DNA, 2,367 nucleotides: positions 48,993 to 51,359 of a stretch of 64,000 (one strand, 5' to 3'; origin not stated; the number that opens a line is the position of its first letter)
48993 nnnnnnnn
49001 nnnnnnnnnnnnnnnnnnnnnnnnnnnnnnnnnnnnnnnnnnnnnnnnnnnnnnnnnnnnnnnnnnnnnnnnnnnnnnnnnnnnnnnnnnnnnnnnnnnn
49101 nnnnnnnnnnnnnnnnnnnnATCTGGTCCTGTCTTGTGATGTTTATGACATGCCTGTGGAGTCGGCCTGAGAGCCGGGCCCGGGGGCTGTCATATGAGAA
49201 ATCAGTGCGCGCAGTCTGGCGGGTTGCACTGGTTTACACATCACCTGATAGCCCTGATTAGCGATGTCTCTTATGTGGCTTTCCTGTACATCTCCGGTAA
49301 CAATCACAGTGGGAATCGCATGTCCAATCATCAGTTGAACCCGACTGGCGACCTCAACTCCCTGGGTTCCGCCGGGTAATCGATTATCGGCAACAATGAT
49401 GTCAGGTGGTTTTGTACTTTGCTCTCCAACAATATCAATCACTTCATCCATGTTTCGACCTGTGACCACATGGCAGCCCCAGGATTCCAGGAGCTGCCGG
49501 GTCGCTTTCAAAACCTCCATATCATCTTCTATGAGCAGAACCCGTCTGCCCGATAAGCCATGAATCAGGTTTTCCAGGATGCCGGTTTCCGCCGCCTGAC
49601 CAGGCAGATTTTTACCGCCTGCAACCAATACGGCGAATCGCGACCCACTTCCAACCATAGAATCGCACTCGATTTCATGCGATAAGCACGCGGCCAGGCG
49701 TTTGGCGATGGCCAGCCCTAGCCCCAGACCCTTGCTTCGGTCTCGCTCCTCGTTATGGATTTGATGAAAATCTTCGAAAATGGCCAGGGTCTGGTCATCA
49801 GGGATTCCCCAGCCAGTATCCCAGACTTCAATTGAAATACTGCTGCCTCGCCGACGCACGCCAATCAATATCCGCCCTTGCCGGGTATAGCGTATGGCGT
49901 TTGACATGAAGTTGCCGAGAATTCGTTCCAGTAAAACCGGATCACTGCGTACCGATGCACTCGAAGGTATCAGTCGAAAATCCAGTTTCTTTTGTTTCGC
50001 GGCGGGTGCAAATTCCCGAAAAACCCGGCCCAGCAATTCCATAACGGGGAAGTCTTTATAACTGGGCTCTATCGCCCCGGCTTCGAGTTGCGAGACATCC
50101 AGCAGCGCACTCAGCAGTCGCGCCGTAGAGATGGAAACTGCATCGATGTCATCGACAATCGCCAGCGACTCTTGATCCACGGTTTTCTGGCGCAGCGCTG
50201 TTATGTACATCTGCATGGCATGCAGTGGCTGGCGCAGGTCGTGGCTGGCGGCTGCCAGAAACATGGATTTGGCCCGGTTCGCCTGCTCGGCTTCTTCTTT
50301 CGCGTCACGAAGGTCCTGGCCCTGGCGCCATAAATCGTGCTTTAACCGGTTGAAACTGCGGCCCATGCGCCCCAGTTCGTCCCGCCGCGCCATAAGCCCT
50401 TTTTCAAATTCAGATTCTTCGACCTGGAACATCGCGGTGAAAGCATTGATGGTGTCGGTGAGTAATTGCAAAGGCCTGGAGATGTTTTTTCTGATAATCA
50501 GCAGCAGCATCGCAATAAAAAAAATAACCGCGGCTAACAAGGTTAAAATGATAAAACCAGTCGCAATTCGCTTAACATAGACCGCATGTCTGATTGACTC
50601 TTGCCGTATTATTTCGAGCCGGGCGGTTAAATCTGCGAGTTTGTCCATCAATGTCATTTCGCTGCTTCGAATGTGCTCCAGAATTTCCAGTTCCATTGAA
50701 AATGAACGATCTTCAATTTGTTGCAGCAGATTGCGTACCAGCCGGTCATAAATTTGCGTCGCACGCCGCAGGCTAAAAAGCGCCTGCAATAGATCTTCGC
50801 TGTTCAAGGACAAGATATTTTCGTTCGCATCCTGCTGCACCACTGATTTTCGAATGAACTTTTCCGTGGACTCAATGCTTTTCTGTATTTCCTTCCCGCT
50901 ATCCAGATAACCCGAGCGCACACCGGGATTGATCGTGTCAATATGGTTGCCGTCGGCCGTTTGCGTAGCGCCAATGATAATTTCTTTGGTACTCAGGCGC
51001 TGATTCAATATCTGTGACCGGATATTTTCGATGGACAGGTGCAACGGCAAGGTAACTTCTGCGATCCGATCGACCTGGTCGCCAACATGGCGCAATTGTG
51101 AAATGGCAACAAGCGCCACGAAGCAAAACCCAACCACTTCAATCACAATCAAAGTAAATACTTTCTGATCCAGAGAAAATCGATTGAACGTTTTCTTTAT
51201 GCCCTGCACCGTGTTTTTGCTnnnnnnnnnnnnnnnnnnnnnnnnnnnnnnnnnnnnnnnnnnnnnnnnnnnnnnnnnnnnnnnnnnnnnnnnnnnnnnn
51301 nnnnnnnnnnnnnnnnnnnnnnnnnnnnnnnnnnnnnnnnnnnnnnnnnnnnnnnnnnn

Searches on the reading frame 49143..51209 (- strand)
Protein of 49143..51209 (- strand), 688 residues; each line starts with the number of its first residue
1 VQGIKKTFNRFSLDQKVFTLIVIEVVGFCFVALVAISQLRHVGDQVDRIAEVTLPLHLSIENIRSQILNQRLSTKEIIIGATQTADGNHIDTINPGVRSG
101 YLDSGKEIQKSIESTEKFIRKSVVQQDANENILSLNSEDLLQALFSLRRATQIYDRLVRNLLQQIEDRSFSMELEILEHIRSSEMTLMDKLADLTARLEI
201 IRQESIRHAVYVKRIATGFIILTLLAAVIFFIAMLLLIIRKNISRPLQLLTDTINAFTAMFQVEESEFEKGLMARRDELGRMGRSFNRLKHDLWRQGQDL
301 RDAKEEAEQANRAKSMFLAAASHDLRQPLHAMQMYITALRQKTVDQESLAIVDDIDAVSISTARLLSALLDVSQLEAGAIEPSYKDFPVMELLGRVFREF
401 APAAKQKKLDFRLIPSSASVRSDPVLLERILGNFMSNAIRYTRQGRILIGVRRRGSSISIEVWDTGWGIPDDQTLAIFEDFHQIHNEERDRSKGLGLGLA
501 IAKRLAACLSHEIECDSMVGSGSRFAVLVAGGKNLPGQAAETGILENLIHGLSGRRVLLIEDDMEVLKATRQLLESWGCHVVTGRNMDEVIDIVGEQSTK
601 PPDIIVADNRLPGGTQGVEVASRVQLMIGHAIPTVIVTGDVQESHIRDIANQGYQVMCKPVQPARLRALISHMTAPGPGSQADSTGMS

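Call 83: search_protein_families(library=pfam, proteins=[window:49143-51209:-], max_evalue=0.001)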
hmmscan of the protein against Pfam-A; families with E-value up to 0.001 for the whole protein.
window:49143-51209:- (688 aa): 5 families
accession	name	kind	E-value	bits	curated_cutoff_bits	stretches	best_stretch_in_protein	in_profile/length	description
PF02518.31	HATPase_c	-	1.7e-19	70.7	26.4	1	423-527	2-105/111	Histidine kinase-, DNA gyrase B-, and HSP90-like ATPase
PF00072.30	Response_reg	-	1.3e-13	51.5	30.2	1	557-670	1-110/111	Response regulator receiver domain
PF00512.31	HisKA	-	5.2e-10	39.7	26.9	1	313-378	1-66/66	His Kinase A (phospho-acceptor) domain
PF13581.12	HATPase_c_2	-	0.00033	21.1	27.4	1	434-505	39-108/127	Histidine kinase-like ATPase domain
PF00672.30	HAMP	-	0.00067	20.4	25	0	239-293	2-51/53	HAMP domain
